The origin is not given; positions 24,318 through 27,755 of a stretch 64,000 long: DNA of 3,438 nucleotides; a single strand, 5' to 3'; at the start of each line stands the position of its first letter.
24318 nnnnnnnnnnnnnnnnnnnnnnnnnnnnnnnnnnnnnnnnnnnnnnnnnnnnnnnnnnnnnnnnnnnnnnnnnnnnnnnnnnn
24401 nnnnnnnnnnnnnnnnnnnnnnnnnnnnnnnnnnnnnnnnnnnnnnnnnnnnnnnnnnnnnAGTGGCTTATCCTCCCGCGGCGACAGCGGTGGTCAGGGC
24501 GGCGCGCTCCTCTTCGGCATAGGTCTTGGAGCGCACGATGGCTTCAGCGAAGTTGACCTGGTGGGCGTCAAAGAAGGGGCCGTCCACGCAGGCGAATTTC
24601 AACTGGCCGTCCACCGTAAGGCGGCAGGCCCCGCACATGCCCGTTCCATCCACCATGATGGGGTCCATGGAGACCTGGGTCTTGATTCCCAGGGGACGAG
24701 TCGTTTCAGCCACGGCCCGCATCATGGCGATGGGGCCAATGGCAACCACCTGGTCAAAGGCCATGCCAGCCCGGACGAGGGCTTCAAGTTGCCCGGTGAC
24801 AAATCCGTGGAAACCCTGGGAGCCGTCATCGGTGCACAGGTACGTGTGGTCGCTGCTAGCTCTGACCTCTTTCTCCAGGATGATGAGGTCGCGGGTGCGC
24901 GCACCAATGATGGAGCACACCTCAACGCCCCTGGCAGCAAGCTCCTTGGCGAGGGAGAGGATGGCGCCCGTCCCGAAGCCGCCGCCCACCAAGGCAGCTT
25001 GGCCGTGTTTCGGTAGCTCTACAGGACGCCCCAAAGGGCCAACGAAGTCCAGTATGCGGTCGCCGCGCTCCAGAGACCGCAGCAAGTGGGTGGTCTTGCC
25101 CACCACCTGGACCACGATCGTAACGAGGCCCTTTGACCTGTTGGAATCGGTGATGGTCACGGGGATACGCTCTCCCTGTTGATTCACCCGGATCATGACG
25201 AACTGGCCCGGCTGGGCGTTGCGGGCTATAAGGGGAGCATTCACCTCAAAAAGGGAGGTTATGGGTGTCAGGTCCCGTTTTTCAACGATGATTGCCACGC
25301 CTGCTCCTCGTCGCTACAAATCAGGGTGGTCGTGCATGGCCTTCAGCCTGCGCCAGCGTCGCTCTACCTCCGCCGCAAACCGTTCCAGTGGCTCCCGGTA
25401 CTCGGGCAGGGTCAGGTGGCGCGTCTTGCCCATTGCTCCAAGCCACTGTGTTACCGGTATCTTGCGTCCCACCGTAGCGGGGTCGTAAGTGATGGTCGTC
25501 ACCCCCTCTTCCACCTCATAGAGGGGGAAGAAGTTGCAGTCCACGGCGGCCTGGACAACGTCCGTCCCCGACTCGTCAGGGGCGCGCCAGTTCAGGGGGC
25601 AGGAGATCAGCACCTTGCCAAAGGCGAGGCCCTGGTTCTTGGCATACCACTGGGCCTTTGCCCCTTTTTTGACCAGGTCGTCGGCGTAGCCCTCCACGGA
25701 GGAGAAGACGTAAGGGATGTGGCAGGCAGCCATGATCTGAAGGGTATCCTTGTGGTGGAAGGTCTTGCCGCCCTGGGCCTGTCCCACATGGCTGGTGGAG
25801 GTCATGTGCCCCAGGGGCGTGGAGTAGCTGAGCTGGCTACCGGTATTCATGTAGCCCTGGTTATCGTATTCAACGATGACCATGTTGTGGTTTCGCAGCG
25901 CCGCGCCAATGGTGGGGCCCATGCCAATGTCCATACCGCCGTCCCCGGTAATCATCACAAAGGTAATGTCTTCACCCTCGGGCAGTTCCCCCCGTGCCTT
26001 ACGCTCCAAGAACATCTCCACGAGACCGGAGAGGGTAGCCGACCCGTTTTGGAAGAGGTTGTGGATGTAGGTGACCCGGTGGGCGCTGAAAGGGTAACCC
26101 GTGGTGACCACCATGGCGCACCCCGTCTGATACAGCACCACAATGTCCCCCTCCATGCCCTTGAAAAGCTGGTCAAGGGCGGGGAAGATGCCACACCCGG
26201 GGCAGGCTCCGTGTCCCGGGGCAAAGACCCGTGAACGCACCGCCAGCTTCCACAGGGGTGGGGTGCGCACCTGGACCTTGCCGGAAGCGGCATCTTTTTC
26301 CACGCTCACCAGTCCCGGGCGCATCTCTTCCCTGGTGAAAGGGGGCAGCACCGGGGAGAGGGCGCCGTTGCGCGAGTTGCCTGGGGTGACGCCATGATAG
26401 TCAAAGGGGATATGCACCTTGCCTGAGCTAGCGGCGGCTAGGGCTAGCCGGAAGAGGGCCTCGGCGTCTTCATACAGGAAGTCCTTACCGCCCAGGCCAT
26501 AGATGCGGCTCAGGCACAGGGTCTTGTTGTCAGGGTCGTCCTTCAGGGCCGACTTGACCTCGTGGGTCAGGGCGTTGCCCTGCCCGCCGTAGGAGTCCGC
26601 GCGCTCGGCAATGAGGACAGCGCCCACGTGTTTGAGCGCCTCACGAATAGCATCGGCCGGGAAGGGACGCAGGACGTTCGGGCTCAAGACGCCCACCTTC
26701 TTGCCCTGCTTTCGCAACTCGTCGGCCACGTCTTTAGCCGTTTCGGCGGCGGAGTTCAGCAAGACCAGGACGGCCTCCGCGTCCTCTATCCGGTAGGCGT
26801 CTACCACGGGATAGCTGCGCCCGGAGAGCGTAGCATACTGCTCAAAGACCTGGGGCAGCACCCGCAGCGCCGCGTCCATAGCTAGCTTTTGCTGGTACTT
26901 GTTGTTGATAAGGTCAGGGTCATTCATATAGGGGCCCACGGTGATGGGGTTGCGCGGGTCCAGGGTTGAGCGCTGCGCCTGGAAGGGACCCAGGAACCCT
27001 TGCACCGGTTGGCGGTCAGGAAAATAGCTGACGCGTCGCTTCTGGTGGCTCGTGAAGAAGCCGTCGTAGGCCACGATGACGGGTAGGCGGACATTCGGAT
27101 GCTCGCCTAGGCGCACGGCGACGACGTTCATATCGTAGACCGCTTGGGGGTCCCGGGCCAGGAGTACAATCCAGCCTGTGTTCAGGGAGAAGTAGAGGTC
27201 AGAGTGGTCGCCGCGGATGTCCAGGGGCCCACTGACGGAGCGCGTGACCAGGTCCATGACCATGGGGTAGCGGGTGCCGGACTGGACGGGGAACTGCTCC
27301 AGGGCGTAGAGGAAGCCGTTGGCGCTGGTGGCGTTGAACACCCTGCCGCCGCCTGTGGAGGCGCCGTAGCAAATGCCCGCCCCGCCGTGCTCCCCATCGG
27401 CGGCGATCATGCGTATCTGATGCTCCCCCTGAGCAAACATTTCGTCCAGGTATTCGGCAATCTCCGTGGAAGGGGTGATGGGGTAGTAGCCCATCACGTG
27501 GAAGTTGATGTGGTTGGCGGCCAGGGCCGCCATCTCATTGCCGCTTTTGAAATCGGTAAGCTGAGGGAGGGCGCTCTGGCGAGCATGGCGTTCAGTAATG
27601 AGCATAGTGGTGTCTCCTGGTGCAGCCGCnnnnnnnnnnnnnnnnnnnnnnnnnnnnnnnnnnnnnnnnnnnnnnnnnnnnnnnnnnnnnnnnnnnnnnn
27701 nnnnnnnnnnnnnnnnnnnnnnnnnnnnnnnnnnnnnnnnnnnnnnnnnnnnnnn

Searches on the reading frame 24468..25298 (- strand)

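Call 6: search_protein_families(library=pfam, proteins=[window:24468-25298:-], max_evalue=0.01)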
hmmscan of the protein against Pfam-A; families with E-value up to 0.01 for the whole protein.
window:24468-25298:- (276 aa): 2 families
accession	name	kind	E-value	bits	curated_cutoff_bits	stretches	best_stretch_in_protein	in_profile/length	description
PF10418.14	DHODB_Fe-S_bind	-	7.6e-14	51.6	23.9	1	213-248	2-40/41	Iron-sulfur cluster binding domain of dihydroorotate dehydrogenase B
PF00970.30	FAD_binding_6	-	2.6e-05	24.9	21.1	1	4-91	4-96/99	Oxidoreductase FAD-binding domain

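Call 7: search_protein_families(library=ncbifam, proteins=[window:24468-25298:-], max_evalue=0.01)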
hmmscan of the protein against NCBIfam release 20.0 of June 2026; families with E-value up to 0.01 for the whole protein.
window:24468-25298:- (276 aa): 18 families
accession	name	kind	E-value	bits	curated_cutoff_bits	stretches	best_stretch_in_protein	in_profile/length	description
NF004862.0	PRK06222.1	subfamily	4.2e-111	370.9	220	1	1-270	1-270/281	sulfide/dihydroorotate dehydrogenase-like FAD/NAD-binding protein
NF009414.0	PRK12778.1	equivalog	4.8e-98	329.3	1103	1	1-268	1-268/752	bifunctional dihydroorotate dehydrogenase B NAD binding subunit/NADPH-dependent glutamate synthase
NF009413.0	PRK12775.1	equivalog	8.1e-84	282.1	1895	1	2-267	2-267/1006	putative trifunctional 2-polyprenylphenol hydroxylase/glutamate synthase subunit beta/ferritin domain-containing protein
NF009415.0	PRK12779.1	equivalog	3.5e-54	184.1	1519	1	3-268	652-938/944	putative bifunctional glutamate synthase subunit beta/2-polyprenylphenol hydroxylase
NF000796.0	PRK00054.1-1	equivalog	5.2e-47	160.2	224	1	27-252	28-239/254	dihydroorotate dehydrogenase electron transfer subunit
NF000799.0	PRK00054.1-4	equivalog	2.7e-39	134.8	314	1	6-248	11-256/258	dihydroorotate dehydrogenase electron transfer subunit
NF000797.0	PRK00054.1-2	equivalog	8.4e-35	120.3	270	1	4-248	19-265/267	dihydroorotate dehydrogenase electron transfer subunit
NF000798.0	PRK00054.1-3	equivalog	5.6e-32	111.3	219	1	26-249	29-243/244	dihydroorotate dehydrogenase electron transfer subunit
TIGR02911.1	sulfite_red_B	equivalog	1.8e-16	60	288.6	1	25-244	28-252/261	anaerobic sulfite reductase subunit AsrB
NF006220.0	PRK08345.1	subfamily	2.8e-16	59.6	395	1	4-246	15-285/294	cytochrome-c3 hydrogenase subunit gamma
NF040835.1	sulfhyd_HydG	equivalog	6.5e-13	48.6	650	1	16-247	36-283/292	NADPH-dependent hydrogenase/sulfhydrogenase 1 subunit gamma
NF004470.0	PRK05802.1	equivalog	3.5e-12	46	313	1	4-232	70-308/330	sulfide/dihydroorotate dehydrogenase-like FAD/NAD-binding protein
NF040830.1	sulfhyd_ShyC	equivalog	2.6e-11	43.3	600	1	3-116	10-126/288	NAD(P)-dependent hydrogenase/sulfhydrogenase 2 subunit gamma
NF005128.0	PRK06567.1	equivalog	9e-07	27.1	1072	1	19-119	812-916/1031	putative bifunctional glutamate synthase subunit beta/2-polyprenylphenol hydroxylase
NF040810.1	BenC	equivalog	1.7e-06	27.4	430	1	29-207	135-322/333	benzoate 1,2-dioxygenase electron transfer component BenC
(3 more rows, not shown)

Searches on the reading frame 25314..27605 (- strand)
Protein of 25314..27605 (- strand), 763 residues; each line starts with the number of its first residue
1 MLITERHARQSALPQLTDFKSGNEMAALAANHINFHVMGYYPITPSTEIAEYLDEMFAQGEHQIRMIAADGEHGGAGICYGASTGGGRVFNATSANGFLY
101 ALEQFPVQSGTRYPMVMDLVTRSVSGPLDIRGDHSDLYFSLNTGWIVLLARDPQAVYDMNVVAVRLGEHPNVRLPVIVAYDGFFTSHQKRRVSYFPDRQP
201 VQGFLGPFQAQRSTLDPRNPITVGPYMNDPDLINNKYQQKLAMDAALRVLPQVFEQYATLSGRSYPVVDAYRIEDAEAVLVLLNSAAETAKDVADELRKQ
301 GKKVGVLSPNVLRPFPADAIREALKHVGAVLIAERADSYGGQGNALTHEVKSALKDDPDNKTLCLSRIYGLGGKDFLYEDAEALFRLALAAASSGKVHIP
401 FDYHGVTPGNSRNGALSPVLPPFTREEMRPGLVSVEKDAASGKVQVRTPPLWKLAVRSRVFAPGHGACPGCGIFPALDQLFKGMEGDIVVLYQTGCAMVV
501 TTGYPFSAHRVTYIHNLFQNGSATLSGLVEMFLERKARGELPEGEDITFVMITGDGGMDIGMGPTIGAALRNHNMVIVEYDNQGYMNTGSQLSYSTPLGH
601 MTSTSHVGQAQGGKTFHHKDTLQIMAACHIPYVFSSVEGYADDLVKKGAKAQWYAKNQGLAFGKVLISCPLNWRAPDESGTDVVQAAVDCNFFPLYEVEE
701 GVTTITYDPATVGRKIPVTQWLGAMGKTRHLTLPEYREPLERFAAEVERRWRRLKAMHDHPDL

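Call 6: search_protein_families(library=pfam, proteins=[window:25314-27605:-], max_evalue=0.01)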
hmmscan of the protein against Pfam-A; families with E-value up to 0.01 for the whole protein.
window:25314-27605:- (763 aa): 4 families
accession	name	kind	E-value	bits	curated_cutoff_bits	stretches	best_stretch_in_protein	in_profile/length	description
PF01855.24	POR_N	-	5.7e-56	190.3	27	1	30-249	3-225/231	Pyruvate flavodoxin/ferredoxin oxidoreductase, thiamine diP-bdg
PF17147.9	PFOR_II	-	3.6e-24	85.5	27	1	276-380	1-101/102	Pyruvate:ferredoxin oxidoreductase core domain II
PF02775.26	TPP_enzyme_C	-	5.2e-09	36.5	21.9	1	546-656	46-142/151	Thiamine pyrophosphate enzyme, C-terminal TPP binding domain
PF02780.25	Transketolase_C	-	1.4e-07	31.9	25.9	1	277-355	11-89/124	Transketolase, C-terminal domain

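Call 7: search_protein_families(library=ncbifam, proteins=[window:25314-27605:-], max_evalue=0.01)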
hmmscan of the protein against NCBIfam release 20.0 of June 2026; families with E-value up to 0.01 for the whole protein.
window:25314-27605:- (763 aa): 23 families
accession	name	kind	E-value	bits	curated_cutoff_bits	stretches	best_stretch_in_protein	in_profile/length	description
NF007201.0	PRK09622.1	equivalog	3.2e-87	293.1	590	1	20-400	13-390/405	2-oxoacid:ferredoxin oxidoreductase subunit alpha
NF040682.1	PorA_Arch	equivalog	3.8e-87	292.7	550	1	21-391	7-374/387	pyruvate synthase subunit PorA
NF006233.0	PRK08367.1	equivalog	1.2e-70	238.4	625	1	21-397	8-381/394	pyruvate ferredoxin oxidoreductase subunit alpha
NF045764.1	PhenlGlyoxDHPadG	equivalog_domain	3.4e-67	226.7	700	1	21-383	6-374/398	NADH-dependent phenylglyoxylate dehydrogenase subunit alpha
NF045791.1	OxalOxredalpha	equivalog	8.2e-67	226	500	1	27-398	14-385/395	oxalate oxidoreductase subunit alpha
NF008819.1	PRK11865.1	equivalog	1.7e-61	208.1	405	1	457-756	10-298/300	pyruvate synthase subunit PorB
NF006232.0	PRK08366.1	equivalog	6.4e-59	199.5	646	1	20-397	10-383/394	2-ketoisovalerate ferredoxin oxidoreductase subunit alpha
TIGR02176.1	pyruv_ox_red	equivalog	1.4e-54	185.5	911.35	2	21-385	5-375/1167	pyruvate:ferredoxin (flavodoxin) oxidoreductase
NF008818.0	PRK11864.1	subfamily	4.9e-51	173.6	405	1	457-758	10-296/300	3-methyl-2-oxobutanoate dehydrogenase subunit beta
NF045766.1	PhenlGlyoxDHPadI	equivalog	5.8e-41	140.7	700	1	458-759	149-438/443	NADH-dependent phenylglyoxylate dehydrogenase subunit beta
NF045792.1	OxalOxredbeta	equivalog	2.5e-40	138.4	590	1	459-744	15-296/311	oxalate oxidoreductase subunit beta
NF006412.0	PRK08659.1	equivalog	1.4e-25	90.3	411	2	17-193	5-182/378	2-oxoacid:acceptor oxidoreductase subunit alpha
NF005507.0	PRK07119.1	subfamily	4.6e-25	88.2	399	1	21-336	8-307/352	3-methyl-2-oxobutanoate dehydrogenase subunit VorB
TIGR03710.1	OAFO_sf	subfamily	2.2e-24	86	482.75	2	20-189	196-367/561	2-oxoacid:acceptor oxidoreductase subunit alpha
NF007206.0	PRK09627.1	equivalog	7.5e-20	71.2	579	2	21-141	7-126/375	2-oxoglutarate synthase subunit alpha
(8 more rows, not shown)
